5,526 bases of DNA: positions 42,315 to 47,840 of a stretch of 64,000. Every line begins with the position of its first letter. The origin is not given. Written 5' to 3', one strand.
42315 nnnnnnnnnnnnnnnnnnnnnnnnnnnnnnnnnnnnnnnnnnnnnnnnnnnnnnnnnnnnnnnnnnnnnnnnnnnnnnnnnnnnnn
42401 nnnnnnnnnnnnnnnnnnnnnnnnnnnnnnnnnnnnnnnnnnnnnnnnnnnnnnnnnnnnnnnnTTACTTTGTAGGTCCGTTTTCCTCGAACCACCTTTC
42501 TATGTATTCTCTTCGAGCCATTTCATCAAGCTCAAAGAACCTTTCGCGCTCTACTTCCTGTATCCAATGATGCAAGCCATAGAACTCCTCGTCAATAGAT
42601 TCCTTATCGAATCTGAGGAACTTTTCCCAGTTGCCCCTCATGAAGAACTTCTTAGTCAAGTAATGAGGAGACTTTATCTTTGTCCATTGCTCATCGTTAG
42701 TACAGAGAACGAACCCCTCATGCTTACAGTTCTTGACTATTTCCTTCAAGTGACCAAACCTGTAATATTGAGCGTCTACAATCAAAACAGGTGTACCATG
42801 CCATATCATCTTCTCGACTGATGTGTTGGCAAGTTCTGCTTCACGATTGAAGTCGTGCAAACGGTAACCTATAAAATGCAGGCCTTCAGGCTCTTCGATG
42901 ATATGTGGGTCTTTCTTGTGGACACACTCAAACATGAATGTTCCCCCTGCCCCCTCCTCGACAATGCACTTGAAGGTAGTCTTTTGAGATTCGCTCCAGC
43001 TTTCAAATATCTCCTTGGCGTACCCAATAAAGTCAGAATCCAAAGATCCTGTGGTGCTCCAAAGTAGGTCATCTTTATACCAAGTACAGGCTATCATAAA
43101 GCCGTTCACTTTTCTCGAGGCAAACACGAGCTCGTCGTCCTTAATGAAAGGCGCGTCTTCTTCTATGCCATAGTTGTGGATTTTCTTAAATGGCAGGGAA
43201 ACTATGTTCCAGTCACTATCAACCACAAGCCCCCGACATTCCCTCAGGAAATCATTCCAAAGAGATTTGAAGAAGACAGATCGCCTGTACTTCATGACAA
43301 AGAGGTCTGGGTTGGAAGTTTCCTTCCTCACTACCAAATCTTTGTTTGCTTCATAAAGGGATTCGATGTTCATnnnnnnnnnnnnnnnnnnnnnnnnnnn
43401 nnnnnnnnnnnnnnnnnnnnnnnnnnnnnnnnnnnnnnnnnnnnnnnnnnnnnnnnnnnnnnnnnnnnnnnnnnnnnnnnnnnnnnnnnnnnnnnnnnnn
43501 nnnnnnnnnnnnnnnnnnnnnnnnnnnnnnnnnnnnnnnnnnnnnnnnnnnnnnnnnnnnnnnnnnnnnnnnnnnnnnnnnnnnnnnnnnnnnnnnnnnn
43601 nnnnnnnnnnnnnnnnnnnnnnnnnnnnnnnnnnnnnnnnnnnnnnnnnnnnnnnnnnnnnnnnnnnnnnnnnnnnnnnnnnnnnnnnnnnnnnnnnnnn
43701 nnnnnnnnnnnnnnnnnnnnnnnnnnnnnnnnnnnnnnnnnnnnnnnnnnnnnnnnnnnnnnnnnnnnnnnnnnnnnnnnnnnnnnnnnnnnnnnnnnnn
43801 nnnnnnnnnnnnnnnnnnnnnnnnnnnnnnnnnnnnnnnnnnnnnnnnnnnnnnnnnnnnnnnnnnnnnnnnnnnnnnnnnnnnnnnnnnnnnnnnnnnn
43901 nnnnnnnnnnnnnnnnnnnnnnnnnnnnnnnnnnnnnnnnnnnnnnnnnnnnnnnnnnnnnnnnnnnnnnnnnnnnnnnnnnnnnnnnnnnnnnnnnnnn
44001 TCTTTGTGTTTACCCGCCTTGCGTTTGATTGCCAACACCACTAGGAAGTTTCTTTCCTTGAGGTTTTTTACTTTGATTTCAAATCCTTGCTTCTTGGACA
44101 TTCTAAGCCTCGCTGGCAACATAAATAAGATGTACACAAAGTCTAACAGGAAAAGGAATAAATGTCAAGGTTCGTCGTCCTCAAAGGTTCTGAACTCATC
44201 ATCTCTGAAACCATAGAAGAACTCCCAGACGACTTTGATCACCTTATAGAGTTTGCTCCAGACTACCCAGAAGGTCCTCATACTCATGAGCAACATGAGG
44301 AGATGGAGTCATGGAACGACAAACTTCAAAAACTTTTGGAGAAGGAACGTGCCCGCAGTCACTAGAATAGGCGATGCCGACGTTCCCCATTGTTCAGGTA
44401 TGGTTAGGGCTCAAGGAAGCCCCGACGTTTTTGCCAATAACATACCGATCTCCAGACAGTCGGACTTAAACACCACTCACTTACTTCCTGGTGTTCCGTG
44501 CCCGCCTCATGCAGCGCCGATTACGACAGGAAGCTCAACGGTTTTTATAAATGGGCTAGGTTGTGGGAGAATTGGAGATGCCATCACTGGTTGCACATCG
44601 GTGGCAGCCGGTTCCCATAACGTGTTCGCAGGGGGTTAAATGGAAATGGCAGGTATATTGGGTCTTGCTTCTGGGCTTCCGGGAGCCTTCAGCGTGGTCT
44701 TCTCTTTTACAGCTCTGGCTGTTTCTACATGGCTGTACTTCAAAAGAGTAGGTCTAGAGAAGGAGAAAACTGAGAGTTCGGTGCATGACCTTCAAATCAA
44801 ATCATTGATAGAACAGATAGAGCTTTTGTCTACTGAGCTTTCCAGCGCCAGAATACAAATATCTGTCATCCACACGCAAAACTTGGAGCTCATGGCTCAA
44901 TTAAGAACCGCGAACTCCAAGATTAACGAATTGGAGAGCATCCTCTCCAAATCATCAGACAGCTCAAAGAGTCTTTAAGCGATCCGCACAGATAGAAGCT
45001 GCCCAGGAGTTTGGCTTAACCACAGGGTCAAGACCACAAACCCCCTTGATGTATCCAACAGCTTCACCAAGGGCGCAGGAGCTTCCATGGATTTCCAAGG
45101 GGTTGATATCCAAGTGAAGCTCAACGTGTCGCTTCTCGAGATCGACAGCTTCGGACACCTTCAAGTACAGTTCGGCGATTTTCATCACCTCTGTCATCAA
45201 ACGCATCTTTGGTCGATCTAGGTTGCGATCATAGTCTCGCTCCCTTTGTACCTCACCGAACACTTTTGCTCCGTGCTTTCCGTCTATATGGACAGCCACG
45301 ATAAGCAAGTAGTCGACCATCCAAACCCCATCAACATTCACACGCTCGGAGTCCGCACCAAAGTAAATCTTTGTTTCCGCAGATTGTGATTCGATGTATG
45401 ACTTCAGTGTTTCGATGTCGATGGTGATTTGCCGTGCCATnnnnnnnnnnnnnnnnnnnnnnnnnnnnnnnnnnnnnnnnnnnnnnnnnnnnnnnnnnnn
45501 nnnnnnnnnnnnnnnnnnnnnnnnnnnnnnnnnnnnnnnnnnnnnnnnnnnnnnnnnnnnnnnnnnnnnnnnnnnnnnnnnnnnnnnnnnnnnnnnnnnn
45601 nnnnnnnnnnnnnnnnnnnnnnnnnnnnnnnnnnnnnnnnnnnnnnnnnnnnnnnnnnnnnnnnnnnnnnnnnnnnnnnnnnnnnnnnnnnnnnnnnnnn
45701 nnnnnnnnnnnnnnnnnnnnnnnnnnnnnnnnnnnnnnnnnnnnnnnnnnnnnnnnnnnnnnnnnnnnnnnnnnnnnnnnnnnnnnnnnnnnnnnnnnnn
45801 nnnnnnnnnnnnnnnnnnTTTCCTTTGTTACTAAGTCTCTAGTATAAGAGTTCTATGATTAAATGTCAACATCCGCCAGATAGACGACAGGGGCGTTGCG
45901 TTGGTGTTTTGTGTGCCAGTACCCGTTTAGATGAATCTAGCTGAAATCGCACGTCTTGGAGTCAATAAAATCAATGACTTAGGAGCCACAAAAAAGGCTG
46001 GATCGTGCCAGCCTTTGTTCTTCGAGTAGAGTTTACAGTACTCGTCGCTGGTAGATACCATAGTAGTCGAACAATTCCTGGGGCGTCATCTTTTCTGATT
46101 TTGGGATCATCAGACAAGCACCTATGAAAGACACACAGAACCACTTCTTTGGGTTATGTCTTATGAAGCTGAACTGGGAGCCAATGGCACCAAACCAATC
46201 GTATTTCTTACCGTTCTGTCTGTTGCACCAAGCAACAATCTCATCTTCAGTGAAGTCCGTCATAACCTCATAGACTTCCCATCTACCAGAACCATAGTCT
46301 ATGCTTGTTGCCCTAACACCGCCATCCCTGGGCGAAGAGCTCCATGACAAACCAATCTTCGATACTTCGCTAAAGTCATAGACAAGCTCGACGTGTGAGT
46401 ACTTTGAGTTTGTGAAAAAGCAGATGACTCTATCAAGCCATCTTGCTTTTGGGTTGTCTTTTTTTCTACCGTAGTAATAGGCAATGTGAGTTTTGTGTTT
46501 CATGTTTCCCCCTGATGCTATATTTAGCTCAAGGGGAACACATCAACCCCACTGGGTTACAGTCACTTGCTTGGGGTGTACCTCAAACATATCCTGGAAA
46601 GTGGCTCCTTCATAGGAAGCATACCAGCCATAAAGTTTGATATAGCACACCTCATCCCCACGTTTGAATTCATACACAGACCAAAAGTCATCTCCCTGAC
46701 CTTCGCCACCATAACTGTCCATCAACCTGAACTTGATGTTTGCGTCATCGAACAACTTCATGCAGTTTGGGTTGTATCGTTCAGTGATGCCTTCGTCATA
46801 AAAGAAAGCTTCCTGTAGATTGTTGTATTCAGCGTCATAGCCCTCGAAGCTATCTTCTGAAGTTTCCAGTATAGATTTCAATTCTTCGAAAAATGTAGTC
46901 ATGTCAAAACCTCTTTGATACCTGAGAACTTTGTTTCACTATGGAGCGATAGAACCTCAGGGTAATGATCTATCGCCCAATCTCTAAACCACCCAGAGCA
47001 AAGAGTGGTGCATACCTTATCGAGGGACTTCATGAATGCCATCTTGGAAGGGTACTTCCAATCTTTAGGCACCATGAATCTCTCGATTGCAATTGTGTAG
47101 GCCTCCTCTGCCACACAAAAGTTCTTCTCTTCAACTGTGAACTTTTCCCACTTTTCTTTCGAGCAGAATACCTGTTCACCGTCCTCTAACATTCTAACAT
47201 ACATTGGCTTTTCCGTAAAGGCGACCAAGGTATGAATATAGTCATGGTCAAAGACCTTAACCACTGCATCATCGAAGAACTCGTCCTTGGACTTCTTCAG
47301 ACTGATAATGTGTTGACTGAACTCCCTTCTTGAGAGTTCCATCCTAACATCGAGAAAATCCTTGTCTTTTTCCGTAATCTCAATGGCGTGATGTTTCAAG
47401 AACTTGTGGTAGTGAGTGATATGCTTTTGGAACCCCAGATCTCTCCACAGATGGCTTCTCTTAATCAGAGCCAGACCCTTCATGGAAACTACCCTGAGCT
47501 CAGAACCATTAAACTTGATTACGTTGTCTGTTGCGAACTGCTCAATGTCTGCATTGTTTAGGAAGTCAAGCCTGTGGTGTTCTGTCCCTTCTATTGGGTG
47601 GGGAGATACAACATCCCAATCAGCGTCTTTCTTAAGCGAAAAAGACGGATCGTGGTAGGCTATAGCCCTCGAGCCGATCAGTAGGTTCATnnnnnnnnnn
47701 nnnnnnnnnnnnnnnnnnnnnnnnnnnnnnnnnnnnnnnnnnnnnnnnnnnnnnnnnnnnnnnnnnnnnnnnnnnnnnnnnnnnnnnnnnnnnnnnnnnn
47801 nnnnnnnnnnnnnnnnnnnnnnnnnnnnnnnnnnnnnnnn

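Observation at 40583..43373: Split RNA heal-and-seal set: P-loop kinase, metallophosphoesterase and ligase-like nucleotidyltransferase as separate ORFs around ThyX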

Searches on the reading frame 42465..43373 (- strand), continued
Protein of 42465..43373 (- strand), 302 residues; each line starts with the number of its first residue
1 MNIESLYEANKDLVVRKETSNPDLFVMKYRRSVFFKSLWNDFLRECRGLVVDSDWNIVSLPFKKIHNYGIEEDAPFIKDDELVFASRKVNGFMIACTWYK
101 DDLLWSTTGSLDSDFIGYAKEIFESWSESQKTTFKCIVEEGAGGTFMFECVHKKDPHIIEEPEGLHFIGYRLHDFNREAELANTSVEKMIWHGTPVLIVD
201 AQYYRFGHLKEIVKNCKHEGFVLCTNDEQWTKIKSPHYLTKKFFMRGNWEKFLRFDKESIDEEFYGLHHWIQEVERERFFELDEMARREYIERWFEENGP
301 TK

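Call 59: get_annotated_region(hit=H91, flank=4000)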
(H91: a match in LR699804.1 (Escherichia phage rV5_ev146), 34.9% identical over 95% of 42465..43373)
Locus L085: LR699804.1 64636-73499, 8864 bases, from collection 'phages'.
description: Escherichia phage rV5_ev146 genome assembly, chromosome: 1.
organism: Escherichia phage rV5_ev146 (NCBI taxid 2695844)
taxonomy: Viruses; Duplodnaviria; Heunggongvirae; Uroviricota; Caudoviricetes; Vequintavirinae; Vequintavirus
host: -; source: -; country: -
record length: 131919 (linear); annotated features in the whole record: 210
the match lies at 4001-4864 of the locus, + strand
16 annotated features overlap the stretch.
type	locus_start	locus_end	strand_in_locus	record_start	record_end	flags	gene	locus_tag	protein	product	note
CDS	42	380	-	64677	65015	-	-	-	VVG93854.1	Phage protein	-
CDS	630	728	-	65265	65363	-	-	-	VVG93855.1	hypothetical protein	-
CDS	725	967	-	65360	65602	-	-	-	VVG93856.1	Phage protein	-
CDS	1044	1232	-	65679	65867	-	-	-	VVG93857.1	Phage protein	-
CDS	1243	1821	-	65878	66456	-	-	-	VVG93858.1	Phage protein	-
CDS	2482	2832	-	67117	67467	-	-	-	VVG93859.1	putative transcriptional regulator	-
CDS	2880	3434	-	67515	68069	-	-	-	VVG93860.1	Phosphoesterase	-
CDS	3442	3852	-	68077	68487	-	-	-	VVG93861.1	hypothetical protein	-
CDS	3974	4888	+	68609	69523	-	-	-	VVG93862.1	RNA ligase 1 and tail attachment protein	-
CDS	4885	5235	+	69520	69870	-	-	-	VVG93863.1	Phage protein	-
CDS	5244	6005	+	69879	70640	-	-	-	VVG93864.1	NAD-dependent protein deacetylase of SIR2 family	-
CDS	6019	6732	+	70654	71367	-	-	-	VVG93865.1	Phage protein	-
CDS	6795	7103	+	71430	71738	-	-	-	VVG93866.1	Phage protein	-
CDS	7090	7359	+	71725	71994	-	-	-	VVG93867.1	Phage protein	-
CDS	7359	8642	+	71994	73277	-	-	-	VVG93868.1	ATP-dependent DNA ligase, phage-associated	-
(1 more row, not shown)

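Call 60: search_protein_families(library=pfam, proteins=[L084:2214-4430:+, L085:3442-3852:-, L085:2880-3434:-, L085:4885-5235:+, L085:6019-6732:+], max_evalue=0.01)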
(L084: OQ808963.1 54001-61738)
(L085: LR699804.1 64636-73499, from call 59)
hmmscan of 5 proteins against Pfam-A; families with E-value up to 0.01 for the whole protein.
L084:2214-4430:+ (738 aa): 3 families
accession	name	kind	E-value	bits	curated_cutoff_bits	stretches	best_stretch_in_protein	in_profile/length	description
PF09511.15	RNA_lig_T4_1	-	2.4e-28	100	28.3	1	461-674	1-227/227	RNA ligase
PF13671.12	AAA_33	-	5.3e-16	59.6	27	1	4-135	1-135/143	AAA domain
PF00149.33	Metallophos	-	2.2e-12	48.3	21.5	1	172-316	2-118/191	Calcineurin-like phosphoesterase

L085:3442-3852:- (136 aa): 5 families
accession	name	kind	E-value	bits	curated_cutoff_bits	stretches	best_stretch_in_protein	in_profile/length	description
PF13671.12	AAA_33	-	1e-10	42.5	27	1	5-106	1-105/143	AAA domain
PF13238.12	AAA_18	-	4.2e-05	24.5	29.4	1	7-84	2-68/128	AAA domain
PF06414.18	Zeta_toxin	-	0.00012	22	22.3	1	3-108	16-132/199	Zeta toxin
PF07931.18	CPT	-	0.0024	18.2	22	1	6-94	4-104/172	Chloramphenicol phosphotransferase-like protein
PF20720.3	nSTAND3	-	0.0089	16.2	27.2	0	6-28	20-42/155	Novel STAND NTPase 3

L085:2880-3434:- (184 aa): 2 families
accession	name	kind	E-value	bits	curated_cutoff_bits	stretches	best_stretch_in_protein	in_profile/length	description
PF12850.12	Metallophos_2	-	1.2e-06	29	27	1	1-145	1-118/154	Calcineurin-like phosphoesterase superfamily domain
PF00149.33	Metallophos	-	3.9e-06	27.9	21.5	1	1-114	1-84/191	Calcineurin-like phosphoesterase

L085:4885-5235:+ (116 aa): 1 family
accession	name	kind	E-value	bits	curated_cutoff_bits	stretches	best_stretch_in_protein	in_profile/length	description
PF20274.4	cREC_REC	-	8.3e-15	55.7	27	1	5-98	2-83/88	Cyclic-phosphate processing Receiver domain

L085:6019-6732:+ (237 aa): 0 families

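Call 62: find_encoding_contigs(protein=P0001, flank=3000, max_places=4)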
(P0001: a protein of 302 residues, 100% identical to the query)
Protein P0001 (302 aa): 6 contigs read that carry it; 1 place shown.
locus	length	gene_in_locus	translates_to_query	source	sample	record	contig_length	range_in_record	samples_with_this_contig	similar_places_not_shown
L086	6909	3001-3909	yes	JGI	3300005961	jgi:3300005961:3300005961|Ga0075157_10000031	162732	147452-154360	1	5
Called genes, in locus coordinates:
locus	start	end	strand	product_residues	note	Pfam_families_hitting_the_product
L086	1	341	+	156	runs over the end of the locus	-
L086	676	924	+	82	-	-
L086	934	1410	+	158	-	PF04308:RNaseH_like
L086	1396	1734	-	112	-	-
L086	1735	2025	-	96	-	PF05488:PAAR_motif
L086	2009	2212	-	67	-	-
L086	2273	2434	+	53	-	-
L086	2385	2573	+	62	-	-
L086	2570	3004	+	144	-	-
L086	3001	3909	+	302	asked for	-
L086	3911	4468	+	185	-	-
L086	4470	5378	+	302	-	PF02511:Thy1 (weak)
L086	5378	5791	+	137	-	PF13671:AAA_33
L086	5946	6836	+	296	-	-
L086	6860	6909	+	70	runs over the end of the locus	-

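Call 72: search_solved_structures(query=L084:2214-4430:+, max_evalue=0.001)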
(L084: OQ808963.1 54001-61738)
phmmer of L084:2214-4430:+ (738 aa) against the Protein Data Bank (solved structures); distinct sequences matched with E-value up to 0.001: 75 (the best 60 are shown).
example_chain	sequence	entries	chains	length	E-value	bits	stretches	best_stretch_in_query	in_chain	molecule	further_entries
5jpe_A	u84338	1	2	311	1.4e-06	30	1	173-275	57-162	Serine/threonine-protein phosphatase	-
5jpf_A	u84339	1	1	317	1.5e-06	30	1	173-275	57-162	Serine/threonine-protein phosphatase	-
4gp7_A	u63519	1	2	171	6.6e-06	27.8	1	3-165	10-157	Metallophosphoesterase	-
4gp6_A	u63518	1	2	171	8.7e-06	27.4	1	3-171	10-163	Metallophosphoesterase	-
4jst_A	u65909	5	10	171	9.1e-06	27.4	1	3-165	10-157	Metallophosphoesterase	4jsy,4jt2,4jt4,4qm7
1s70_A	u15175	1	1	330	1.3e-05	26.9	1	175-239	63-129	Serine/threonine protein phosphatase PP1-beta (or delta) catalytic subunit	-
4iyp_C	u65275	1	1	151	1.7e-05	26.5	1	164-239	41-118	Serine/threonine-protein phosphatase 2A catalytic subunit alpha isoform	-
7n6g_4D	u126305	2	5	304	2.3e-05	26.1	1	172-239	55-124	FAP15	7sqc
4mde_A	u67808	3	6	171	5e-05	24.9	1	3-165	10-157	Metallophosphoesterase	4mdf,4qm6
8pq7_A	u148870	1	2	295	5.1e-05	24.9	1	170-244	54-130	Serine/threonine-protein phosphatase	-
6obs_A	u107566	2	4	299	6.6e-05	24.5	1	175-240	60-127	Serine/threonine-protein phosphatase PP1-alpha catalytic subunit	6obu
2nyl_C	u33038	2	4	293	6.6e-05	24.5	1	164-239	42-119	Serine/threonine-protein phosphatase 2A catalytic subunit alpha isoform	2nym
1u32_A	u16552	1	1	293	7e-05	24.4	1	175-239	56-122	Serine/threonine protein phosphatase PP1-gamma catalytic subunit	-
3p71_C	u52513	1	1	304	7e-05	24.4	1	164-239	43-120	Serine/threonine-protein phosphatase 2A catalytic subunit alpha isoform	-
9o04_D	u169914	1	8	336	7.2e-05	24.4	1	163-239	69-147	Serine/threonine-protein phosphatase 2A catalytic subunit alpha isoform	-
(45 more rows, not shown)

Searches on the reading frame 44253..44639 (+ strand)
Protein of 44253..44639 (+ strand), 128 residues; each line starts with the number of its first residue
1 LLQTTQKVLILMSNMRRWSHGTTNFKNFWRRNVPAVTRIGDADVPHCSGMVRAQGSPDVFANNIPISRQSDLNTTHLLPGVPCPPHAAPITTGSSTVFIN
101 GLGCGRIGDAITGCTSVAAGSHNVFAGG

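Call 45: search_protein_families(library=phrogs, proteins=[window:44253-44639:+], max_evalue=0.001)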
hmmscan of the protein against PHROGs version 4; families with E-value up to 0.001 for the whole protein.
window:44253-44639:+ (128 aa): 1 family
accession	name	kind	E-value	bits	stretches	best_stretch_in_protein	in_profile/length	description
phrog_281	-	moron, auxiliary metabolic gene and host takeover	1.3e-23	84.6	1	36-127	34-120/169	PAAR motif of membran proteins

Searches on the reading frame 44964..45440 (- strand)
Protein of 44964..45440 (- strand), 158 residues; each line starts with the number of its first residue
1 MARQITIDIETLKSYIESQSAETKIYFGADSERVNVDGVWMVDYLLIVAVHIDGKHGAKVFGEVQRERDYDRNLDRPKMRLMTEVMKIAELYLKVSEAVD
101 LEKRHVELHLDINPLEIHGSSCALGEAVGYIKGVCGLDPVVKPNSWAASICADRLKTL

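Call 3: search_protein_families(library=pfam, proteins=[window:44964-45440:-], max_evalue=0.01)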
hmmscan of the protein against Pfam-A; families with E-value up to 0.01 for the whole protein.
window:44964-45440:- (158 aa): 1 family
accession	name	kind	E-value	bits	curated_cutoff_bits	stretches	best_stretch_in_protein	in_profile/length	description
PF04308.18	RNaseH_like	-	6.5e-16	59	25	1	10-155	4-143/145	Ribonuclease H-like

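Call 4: search_protein_families(library=phrogs, proteins=[window:44964-45440:-], max_evalue=0.001)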
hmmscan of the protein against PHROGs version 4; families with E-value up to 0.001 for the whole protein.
window:44964-45440:- (158 aa): 1 family
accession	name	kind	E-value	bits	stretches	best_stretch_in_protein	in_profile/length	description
phrog_11311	-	unknown function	2.7e-50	171.5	1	7-156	2-145/164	-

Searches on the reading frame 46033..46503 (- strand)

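Call 45: search_protein_families(library=phrogs, proteins=[window:46033-46503:-], max_evalue=0.001)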
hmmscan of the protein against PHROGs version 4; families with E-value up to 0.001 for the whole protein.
window:46033-46503:- (156 aa): 2 families
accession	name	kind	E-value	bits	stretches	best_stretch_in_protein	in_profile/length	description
phrog_1128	-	moron, auxiliary metabolic gene and host takeover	2.2e-35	123.6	1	13-152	33-172/381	enoyl-CoA hydratase/carnithine racemase-like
phrog_22304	-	unknown function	5.2e-08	34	1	74-154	6-84/85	-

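Call 46: search_protein_families(library=pfam, proteins=[window:46033-46503:-], max_evalue=0.01)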
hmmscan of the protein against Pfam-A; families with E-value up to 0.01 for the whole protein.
window:46033-46503:- (156 aa): 0 families

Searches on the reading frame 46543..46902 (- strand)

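Call 45: search_protein_families(library=phrogs, proteins=[window:46543-46902:-], max_evalue=0.001)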
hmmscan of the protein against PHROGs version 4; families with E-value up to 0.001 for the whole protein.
window:46543-46902:- (119 aa): 2 families
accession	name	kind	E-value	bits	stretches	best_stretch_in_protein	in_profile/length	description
phrog_8206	-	unknown function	4.4e-11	44.1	1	60-118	87-147/151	-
phrog_18295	-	unknown function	9.2e-07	30.6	1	47-118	38-101/105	-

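Call 46: search_protein_families(library=pfam, proteins=[window:46543-46902:-], max_evalue=0.01)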
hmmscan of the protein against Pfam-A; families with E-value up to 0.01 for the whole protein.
window:46543-46902:- (119 aa): 0 families

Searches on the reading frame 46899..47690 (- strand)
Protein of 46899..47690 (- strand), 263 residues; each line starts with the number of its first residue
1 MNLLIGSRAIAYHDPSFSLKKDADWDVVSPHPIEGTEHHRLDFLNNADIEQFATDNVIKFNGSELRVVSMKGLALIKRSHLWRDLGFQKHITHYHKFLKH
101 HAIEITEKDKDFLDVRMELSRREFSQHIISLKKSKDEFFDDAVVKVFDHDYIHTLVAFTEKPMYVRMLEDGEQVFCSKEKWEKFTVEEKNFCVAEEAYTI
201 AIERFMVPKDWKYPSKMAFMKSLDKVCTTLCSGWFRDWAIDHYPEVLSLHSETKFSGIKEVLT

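Call 45: search_protein_families(library=phrogs, proteins=[window:46899-47690:-], max_evalue=0.001)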
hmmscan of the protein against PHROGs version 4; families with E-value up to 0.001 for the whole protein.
window:46899-47690:- (263 aa): 2 families
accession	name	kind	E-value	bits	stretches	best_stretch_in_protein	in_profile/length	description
phrog_2141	-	unknown function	6.1e-49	168.3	1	48-253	94-295/318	-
phrog_6944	-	unknown function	2e-34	120.5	1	1-245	2-235/257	-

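Call 46: search_protein_families(library=pfam, proteins=[window:46899-47690:-], max_evalue=0.01)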
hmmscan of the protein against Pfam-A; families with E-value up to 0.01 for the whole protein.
window:46899-47690:- (263 aa): 3 families
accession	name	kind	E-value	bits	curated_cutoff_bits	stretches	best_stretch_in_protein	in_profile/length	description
PF23940.1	DUF7275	-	3.3e-52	177.5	27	1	73-251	2-179/188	Domain of unknown function (DUF7275)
PF23942.1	DUF7277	-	6.1e-05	24.1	27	1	3-33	2-28/87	Domain of unknown function (DUF7277)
PF17239.7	DUF5312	-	0.0086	15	25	0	95-182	81-168/553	Family of unknown function (DUF5312)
